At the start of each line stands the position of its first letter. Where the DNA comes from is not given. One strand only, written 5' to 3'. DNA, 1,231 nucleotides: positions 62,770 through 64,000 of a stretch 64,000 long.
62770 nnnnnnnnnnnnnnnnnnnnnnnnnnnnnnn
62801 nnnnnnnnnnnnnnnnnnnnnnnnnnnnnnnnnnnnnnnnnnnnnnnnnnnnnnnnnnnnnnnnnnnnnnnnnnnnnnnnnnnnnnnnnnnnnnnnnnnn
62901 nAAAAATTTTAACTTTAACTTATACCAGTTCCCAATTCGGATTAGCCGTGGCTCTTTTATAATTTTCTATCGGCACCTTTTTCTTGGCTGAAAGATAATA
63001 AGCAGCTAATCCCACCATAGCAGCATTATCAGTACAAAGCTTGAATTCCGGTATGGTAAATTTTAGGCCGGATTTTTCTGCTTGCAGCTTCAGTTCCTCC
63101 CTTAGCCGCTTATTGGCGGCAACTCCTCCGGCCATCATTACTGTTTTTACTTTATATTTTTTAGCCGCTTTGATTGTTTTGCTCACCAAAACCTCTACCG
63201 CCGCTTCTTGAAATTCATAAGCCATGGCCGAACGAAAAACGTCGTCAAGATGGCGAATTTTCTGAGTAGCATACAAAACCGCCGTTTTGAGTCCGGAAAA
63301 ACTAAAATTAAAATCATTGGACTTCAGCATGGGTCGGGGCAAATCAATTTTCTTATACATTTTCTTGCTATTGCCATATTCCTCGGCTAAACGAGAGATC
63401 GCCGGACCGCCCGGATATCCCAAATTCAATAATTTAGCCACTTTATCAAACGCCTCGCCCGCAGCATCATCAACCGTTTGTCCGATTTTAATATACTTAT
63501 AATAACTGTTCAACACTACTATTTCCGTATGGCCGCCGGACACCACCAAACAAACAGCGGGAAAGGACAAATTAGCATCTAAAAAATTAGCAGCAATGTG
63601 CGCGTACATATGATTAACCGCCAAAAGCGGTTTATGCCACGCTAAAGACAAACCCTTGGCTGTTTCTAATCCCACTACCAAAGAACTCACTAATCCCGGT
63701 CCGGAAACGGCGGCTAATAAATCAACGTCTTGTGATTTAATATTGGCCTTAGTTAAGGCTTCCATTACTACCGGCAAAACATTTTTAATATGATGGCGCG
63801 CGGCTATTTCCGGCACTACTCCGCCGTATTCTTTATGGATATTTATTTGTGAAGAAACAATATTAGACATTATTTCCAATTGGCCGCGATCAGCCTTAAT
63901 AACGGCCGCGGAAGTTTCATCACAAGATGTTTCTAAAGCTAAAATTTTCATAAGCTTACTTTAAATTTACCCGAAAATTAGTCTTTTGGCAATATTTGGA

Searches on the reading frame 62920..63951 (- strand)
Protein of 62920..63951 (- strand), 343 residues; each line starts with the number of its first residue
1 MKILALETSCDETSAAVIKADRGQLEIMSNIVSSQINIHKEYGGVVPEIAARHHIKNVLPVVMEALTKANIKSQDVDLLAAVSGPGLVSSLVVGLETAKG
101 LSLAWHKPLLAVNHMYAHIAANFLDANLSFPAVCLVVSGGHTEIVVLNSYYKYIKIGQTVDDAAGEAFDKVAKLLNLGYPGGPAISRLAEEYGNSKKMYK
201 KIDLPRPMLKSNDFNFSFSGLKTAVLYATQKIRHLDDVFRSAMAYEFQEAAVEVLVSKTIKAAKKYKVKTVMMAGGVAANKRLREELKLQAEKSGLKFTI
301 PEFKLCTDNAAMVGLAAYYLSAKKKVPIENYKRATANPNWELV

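Call 91: search_protein_families(library=pfam, proteins=[window:62920-63951:-], max_evalue=0.001)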
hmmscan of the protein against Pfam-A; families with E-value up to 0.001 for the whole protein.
window:62920-63951:- (343 aa): 2 families
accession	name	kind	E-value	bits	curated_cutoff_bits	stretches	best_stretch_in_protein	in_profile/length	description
PF00814.31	TsaD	-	1.9e-94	316.7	24.8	1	26-314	1-263/264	tRNA N6-adenosine threonylcarbamoyltransferase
PF22521.2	HypF_C_2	-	3.5e-09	37.2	27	1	221-307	147-233/241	Carbamoyltransferase, Kae1-like Domain, second subdomain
